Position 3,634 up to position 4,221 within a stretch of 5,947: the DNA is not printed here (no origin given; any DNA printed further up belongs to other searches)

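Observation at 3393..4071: Two tandem, overlapping small membrane-protein genes ahead of the endolysin: atypical holin / antiholin pair?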

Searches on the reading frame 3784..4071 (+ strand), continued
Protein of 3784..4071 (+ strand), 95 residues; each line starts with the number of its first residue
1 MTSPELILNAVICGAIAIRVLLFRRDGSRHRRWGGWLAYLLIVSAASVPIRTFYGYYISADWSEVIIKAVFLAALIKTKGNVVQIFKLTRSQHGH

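Call 37: find_related_loci(query=A5, collection=viral_contigs, flank=2500)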
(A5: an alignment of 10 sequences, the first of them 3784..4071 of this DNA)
Query A5 (95 aa) in viral_contigs; peptide patterns used: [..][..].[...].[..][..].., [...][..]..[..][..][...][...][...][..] (x = any residue, [..] = any of these).
600 stretches matched a pattern (row limit reached: there are more); 463 encode a relative of the query (tblastn E <= 1e-3); the best 80 are kept; 80 distinct loci.
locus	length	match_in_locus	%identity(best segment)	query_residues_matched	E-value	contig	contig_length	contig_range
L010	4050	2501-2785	92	1-95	7e-56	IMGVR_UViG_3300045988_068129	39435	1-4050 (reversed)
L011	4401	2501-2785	91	1-95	2e-55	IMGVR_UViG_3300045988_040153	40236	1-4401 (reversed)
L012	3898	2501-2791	92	1-95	3e-55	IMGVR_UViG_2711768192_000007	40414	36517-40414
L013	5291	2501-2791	92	1-95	3e-55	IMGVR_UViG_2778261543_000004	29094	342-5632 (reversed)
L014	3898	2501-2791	92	1-95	3e-55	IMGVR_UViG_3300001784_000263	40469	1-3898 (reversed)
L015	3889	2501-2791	92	1-95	3e-55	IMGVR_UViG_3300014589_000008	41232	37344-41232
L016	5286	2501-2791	91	1-95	3e-55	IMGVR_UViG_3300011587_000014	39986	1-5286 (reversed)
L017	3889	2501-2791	92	1-95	3e-55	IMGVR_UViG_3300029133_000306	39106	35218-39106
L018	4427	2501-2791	92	1-95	3e-55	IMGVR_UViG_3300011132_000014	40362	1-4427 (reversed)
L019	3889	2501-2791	92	1-95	3e-55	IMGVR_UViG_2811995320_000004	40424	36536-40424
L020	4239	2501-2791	91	1-95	1e-54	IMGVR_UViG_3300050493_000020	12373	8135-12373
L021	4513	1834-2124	91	1-95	1e-54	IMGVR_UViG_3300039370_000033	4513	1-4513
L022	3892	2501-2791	90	1-95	1e-54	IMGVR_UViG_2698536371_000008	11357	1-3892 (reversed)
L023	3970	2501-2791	91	1-95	1e-54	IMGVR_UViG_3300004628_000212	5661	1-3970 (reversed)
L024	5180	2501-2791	91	1-95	1e-54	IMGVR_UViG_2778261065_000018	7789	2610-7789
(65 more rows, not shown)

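Call 38: get_annotated_region(hit=H87, flank=1800)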
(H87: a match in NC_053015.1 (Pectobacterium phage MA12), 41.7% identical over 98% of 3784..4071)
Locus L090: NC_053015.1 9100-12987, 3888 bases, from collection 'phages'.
description: Pectobacterium phage MA12, complete genome.
organism: Pectobacterium phage MA12 (NCBI taxid 2686474)
taxonomy: Viruses; Duplodnaviria; Heunggongvirae; Uroviricota; Caudoviricetes; Casjensviridae; Newforgelanevirus; Newforgelanevirus MA12
host: Pectobacterium carotovorum; source: processing water; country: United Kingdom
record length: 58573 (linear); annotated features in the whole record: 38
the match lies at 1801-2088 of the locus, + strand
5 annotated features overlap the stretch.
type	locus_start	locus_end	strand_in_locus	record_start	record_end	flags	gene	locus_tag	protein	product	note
CDS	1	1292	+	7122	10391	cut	-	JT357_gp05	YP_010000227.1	hypothetical protein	-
CDS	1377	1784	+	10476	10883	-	-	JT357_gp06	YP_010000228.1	holin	similar to antiholin/holin protein [Klebsiella phage Pylas], AYP69329.1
CDS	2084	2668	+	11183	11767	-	-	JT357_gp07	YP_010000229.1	endolysin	endolysin muramidase [Klebsiella phage Soft], QEM42170.1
CDS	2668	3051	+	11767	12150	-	-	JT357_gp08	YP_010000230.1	hypothetical protein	-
CDS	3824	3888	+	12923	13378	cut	-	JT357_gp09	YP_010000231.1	hypothetical protein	-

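Call 39: get_annotated_region(hit=H101, flank=1800)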
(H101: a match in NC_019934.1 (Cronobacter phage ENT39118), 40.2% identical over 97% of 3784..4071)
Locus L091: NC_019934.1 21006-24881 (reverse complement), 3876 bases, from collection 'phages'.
description: Cronobacter phage ENT39118, complete genome.
organism: Cronobacter phage ENT39118 (NCBI taxid 984175)
taxonomy: Viruses; Duplodnaviria; Heunggongvirae; Uroviricota; Caudoviricetes; Hendrixvirinae
host: Cronobacter sakazakii; source: -; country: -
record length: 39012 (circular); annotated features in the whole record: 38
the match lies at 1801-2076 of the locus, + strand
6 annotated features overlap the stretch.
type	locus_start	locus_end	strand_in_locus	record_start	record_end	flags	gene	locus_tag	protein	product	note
CDS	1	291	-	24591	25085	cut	-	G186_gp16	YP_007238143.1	hypothetical protein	-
CDS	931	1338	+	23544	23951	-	-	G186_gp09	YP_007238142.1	toxin-antitoxin system HicB-like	-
CDS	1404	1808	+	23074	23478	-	-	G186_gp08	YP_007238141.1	holin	-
CDS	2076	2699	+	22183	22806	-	-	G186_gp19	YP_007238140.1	endolysin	-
CDS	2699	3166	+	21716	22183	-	-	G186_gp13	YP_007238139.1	Rz-like spanin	-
CDS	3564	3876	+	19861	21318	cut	-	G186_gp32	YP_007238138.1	glycosyltransferase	-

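Call 40: get_annotated_region(hit=H97, flank=1800)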
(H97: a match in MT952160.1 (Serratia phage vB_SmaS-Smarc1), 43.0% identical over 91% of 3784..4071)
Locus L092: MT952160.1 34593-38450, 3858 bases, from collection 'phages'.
description: Serratia phage vB_SmaS-Smarc1, complete genome.
organism: Serratia phage vB_SmaS-Smarc1 (NCBI taxid 2776832)
taxonomy: Viruses
host: Serratia marcescens 5429; source: worm farm effluent; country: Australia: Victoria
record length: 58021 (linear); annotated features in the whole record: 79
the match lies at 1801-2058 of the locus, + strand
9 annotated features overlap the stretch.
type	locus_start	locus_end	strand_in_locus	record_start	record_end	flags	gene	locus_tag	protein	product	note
CDS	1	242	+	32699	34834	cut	-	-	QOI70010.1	tail fiber protein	-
CDS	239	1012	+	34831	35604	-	-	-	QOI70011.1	hypothetical protein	-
CDS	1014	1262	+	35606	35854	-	-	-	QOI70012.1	hypothetical protein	-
CDS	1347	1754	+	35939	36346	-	-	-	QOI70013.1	holin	-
CDS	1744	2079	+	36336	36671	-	-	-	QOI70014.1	holin family protein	-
CDS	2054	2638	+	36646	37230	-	-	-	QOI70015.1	endolysin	-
CDS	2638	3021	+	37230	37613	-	-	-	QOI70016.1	hypothetical protein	-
CDS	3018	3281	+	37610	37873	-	-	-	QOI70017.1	hypothetical protein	-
CDS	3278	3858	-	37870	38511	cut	-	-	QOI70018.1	hypothetical protein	-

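Call 41: get_annotated_region(hit=H86, flank=1800)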
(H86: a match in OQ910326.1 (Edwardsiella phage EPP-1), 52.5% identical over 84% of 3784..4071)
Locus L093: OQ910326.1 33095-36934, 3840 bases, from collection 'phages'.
description: Edwardsiella phage EPP-1, complete genome.
organism: Edwardsiella phage EPP-1 (NCBI taxid 3056366)
taxonomy: Viruses; Duplodnaviria; Heunggongvirae; Uroviricota; Caudoviricetes
host: Edwardsiella piscicida; source: aquaculture wastewater using double layer agar method; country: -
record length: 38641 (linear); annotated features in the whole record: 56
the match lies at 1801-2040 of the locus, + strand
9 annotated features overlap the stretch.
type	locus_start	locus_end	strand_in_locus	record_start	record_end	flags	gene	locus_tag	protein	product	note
CDS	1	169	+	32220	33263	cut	-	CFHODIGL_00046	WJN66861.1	hypothetical protein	-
CDS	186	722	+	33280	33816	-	-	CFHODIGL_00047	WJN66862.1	hypothetical protein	-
CDS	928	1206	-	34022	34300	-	-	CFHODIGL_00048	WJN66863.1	hypothetical protein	-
CDS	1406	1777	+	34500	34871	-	-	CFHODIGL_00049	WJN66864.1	hypothetical protein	-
CDS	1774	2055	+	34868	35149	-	-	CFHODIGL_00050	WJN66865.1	hypothetical protein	-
CDS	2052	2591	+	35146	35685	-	-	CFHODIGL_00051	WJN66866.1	hypothetical protein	-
CDS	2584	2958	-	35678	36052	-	-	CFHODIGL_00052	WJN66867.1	hypothetical protein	-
CDS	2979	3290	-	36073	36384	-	-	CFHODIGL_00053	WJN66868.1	hypothetical protein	-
CDS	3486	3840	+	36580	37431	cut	-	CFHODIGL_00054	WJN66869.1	hypothetical protein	-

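Call 42: get_annotated_region(hit=H103, flank=1800)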
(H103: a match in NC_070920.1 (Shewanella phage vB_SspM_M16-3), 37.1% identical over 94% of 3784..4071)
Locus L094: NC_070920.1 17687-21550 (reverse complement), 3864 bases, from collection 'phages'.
description: Shewanella phage vB_SspM_M16-3, complete genome.
organism: Shewanella phage vB_SspM_M16-3 (NCBI taxid 2866684)
taxonomy: Viruses; Duplodnaviria; Heunggongvirae; Uroviricota; Caudoviricetes; Peduoviridae; Arsenicumvirus; Arsenicumvirus M163
host: Shewanella sp. M16; source: arsenic-containing microbial mats; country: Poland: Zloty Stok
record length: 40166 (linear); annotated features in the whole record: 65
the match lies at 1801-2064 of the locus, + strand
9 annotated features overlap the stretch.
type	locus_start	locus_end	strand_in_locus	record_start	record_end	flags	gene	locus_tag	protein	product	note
CDS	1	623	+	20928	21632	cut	-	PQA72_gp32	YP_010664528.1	terminase small subunit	-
CDS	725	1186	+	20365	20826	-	-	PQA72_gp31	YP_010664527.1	head completion protein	head completion protein (GPL)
CDS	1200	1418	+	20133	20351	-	-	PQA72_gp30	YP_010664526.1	baseplate hub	-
CDS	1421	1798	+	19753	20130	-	-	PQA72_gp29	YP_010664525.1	holin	FIG01067264: hypothetical protein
CDS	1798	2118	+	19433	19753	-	-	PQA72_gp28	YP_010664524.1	holin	-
CDS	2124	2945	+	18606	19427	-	-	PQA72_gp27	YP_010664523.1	endolysin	putative phage-encoded peptidoglycan binding protein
CDS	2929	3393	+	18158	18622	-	-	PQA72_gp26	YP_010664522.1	Rz-like spanin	Cys-tRNA(Pro) deacylase YbaK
CDS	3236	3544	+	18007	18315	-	-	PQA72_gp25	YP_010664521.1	Rz-like spanin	Rz1-like lysis system protein LysC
CDS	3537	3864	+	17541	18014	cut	-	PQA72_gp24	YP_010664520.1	tail completion protein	-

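Call 43: get_annotated_region(hit=H127, flank=1800)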
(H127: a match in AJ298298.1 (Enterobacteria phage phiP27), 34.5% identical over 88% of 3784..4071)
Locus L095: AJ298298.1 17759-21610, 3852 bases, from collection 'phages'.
description: Bacteriophage P27 complete genome.
organism: Enterobacteria phage phiP27 (NCBI taxid 103807)
taxonomy: Viruses; Duplodnaviria; Heunggongvirae; Uroviricota; Caudoviricetes
host: E. coli ONT:H- strain 2771/97; source: -; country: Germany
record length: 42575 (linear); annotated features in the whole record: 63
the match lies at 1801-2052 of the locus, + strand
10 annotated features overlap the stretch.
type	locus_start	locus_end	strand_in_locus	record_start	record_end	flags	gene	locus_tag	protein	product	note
CDS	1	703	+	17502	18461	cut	stxA2e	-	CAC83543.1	shiga toxin 2e A-subunit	rRNA-N-glycosidase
CDS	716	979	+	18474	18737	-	stxB2e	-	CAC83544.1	shiga toxin 2e B-subunit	receptor binding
CDS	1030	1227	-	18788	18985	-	-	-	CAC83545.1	hypothetical protein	L27; unknown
CDS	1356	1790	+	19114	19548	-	-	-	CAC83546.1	putative holin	L28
CDS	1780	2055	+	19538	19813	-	-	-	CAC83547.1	putative holin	L29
CDS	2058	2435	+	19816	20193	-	-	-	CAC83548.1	putative endolysin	L30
CDS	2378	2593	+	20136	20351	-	-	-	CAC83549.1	hypothetical protein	L31; unknown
CDS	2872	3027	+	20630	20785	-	-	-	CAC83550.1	hypothetical protein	L32; unknown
CDS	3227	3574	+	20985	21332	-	-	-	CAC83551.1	hypothetical protein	L33; unknown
CDS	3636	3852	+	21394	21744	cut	-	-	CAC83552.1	hypothetical protein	L34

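Call 44: get_annotated_region(hit=H128, flank=1800)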
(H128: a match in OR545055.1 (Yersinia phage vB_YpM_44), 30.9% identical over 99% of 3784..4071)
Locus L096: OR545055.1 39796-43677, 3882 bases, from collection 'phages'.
description: Yersinia phage vB_YpM_44, complete genome.
organism: Yersinia phage vB_YpM_44 (NCBI taxid 3092595)
taxonomy: Viruses
host: Yersinia pestis EV76-CN; source: -; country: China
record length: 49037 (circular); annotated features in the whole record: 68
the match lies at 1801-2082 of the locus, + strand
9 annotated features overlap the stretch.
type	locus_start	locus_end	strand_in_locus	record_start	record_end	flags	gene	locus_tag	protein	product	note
CDS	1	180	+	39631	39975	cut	-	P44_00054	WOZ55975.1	hypothetical protein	-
CDS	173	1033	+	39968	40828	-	-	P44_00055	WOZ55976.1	hypothetical protein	-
CDS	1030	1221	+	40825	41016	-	-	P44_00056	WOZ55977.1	hypothetical protein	-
CDS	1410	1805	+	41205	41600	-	-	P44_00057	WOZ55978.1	hypothetical protein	-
CDS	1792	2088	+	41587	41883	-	-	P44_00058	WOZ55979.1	hypothetical protein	-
CDS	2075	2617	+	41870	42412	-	-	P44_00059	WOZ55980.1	hypothetical protein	-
CDS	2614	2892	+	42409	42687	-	-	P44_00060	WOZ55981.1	hypothetical protein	-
tRNA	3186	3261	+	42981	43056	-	-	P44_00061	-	tRNA-Met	-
CDS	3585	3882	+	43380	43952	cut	-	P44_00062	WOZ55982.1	hypothetical protein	-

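Call 45: get_annotated_region(hit=H134, flank=1800)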
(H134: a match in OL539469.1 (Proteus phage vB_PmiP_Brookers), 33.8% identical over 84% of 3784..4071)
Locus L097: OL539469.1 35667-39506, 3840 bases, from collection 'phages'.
description: Proteus phage vB_PmiP_Brookers, complete genome.
organism: Proteus phage vB_PmiP_Brookers (NCBI taxid 2902683)
taxonomy: Viruses; Duplodnaviria; Heunggongvirae; Uroviricota; Caudoviricetes; Lederbergvirus
host: Proteus mirabilis; source: raw sewage; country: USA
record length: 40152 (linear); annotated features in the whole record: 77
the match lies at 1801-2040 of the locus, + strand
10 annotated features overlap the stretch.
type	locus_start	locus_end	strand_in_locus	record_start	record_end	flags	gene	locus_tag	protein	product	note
CDS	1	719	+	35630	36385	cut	-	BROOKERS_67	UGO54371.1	putative antitermination protein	gp67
CDS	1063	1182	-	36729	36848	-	-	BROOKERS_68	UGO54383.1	hypothetical protein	gp68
tRNA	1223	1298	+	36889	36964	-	-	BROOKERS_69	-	tRNA-Met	tRNA-Met (cat)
CDS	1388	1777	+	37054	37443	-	-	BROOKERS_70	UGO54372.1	putative membrane protein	gp70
CDS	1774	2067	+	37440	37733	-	-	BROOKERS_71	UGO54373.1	putative holin family protein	gp71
CDS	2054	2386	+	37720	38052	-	-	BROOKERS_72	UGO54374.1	putative M15 family peptidase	gp72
CDS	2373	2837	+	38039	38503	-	-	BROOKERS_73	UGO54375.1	putative lysis protein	gp73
CDS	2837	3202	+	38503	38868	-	-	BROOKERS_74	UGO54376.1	hypothetical protein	gp74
CDS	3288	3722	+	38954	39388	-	-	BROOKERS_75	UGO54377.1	hypothetical protein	gp75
CDS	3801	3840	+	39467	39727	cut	-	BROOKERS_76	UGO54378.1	putative DUF2560 domain-containing protein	gp76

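Call 46: get_annotated_region(hit=H131, flank=1800)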
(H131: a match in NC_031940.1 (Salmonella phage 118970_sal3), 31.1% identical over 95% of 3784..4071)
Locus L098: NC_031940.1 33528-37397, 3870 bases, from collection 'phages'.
description: Salmonella phage 118970_sal3, complete genome.
organism: Salmonella phage 118970_sal3 (NCBI taxid 1813771)
taxonomy: Viruses; Duplodnaviria; Heunggongvirae; Uroviricota; Caudoviricetes
host: Salmonella enterica; source: -; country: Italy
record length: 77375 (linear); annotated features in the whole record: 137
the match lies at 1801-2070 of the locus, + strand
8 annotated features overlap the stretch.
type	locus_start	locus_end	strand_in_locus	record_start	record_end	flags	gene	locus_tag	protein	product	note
CDS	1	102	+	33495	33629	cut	-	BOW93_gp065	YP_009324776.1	DUF968 domain-containing protein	-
CDS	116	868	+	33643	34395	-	-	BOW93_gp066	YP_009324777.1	anti-termination protein Q-like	-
CDS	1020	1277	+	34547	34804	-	-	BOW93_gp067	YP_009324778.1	hypothetical protein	-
CDS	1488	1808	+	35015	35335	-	-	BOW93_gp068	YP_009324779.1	holin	-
CDS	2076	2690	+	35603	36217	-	-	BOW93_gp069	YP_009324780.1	endolysin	putative glycohydrolase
CDS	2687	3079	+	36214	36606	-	-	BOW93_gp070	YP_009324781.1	Rz-like spanin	-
CDS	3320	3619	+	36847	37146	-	-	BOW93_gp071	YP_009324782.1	hypothetical protein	-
CDS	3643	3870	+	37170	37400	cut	-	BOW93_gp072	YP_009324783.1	hypothetical protein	-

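Call 63: find_homologous_proteins(query=L005:1801-2085:+, max_evalue=0.001)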
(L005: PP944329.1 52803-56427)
Query L005:1801-2085:+ (94 aa): 3 proteins with E <= 0.001 among 16 candidates.
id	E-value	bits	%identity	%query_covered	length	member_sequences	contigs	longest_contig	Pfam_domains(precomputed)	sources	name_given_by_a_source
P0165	1.2e-45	172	91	100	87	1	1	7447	PF05449.17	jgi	-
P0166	5.6e-27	112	63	99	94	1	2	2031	PF05449.17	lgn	-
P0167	9.3e-24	101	92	56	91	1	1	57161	PF05449.17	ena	-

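Call 80: predict_structure(alignment_id=A10)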
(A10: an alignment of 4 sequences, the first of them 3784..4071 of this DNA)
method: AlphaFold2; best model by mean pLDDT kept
length: 95 residues; sequences in the alignment: 4
mean_pLDDT: 55.5   pTM: 0.32
mean pLDDT of the five models: 55.5, 55.3, 53.6, 52.1, 49.4
residues with pLDDT >= 90: 0; 70-90: 0; 50-70: 83; < 50: 12
segments of 3 or more residues with pLDDT < 50: 55-60
pLDDT, mean of each block of 10 residues (from residue 1): 58 62 56 56 56 46 59 58 52 50
secondary structure, 60 per line:
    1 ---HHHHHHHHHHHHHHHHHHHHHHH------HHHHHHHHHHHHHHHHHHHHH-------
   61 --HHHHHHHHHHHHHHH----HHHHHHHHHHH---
elements in order: H4-26 H33-53 H63-77 H82-92

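Call 97: search_protein_families(library=ncbifam, proteins=[window:3784-4071:+], max_evalue=0.01)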
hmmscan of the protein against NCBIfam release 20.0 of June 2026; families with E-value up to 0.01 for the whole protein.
window:3784-4071:+ (95 aa): 0 families

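Call 98: search_protein_families(library=padloc, proteins=[window:3784-4071:+], max_evalue=0.01)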
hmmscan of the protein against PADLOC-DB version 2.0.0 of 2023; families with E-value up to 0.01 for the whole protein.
window:3784-4071:+ (95 aa): 0 families

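Call 105: find_related_loci(query=L006:1410-1805:+, collection=viral_contigs, flank=1500)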
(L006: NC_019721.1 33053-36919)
Query L006:1410-1805:+ (131 aa) in viral_contigs; peptide patterns used: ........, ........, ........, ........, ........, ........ (x = any residue, [..] = any of these).
427 stretches matched a pattern; 401 encode a relative of the query (tblastn E <= 1e-3); the best 80 are kept; 80 distinct loci.
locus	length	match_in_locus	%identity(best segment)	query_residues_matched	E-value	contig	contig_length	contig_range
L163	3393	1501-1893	100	1-131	3e-80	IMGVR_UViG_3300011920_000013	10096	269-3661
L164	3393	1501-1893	100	1-131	3e-80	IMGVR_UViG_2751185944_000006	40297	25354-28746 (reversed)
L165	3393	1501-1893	100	1-131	3e-80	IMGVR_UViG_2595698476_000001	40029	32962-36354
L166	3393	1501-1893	100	1-131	3e-80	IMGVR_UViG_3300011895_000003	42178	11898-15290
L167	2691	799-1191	100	1-131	1e-80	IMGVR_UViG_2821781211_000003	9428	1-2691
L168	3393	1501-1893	100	1-131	3e-80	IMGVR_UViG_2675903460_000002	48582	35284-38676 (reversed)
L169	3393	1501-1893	99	1-131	4e-80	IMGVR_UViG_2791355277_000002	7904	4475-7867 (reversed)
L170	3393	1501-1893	99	1-131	4e-80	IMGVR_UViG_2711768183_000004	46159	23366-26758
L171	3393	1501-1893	99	1-131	4e-80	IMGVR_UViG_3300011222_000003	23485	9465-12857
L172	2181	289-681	99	1-131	4e-81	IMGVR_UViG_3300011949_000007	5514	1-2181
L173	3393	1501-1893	99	1-131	4e-80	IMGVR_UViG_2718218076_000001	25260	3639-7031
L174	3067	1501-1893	99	1-131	3e-80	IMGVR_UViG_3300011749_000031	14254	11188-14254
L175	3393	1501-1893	99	1-131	4e-80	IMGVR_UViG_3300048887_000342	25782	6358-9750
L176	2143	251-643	99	1-131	4e-81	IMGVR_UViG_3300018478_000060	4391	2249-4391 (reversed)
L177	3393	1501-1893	99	1-131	5e-80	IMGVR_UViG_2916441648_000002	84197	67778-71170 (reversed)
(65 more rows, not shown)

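Call 106: find_related_loci(query=L007:1388-1792:+, collection=viral_contigs, flank=1500)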
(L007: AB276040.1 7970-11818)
Query L007:1388-1792:+ (134 aa) in viral_contigs; peptide patterns used: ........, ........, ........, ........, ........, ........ (x = any residue, [..] = any of these).
191 stretches matched a pattern; 125 encode a relative of the query (tblastn E <= 1e-3); the best 80 are kept; 80 distinct loci.
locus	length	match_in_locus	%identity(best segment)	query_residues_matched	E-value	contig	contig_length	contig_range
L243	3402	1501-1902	100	1-134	3e-79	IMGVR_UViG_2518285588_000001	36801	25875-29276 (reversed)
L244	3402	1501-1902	100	1-134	3e-79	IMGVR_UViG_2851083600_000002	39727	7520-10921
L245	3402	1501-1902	100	1-134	3e-79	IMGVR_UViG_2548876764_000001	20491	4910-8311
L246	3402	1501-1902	100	1-134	3e-79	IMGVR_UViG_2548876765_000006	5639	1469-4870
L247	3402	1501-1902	99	1-134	9e-79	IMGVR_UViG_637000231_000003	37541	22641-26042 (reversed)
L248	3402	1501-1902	99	1-134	6e-78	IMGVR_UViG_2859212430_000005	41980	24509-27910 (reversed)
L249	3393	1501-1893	92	1-134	7e-64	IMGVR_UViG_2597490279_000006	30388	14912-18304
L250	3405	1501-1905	86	1-134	3e-59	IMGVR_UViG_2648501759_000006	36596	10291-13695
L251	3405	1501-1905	86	1-134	3e-59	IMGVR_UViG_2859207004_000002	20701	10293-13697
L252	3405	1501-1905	86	1-134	2e-59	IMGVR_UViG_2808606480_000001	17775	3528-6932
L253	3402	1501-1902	95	1-134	7e-59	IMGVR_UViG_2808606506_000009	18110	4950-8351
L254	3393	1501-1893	78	1-134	6e-58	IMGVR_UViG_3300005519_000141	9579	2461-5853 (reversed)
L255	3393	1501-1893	75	1-134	3e-57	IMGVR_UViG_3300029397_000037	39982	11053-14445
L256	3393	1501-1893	91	1-134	6e-57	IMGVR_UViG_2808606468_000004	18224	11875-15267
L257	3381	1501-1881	76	1-128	1e-53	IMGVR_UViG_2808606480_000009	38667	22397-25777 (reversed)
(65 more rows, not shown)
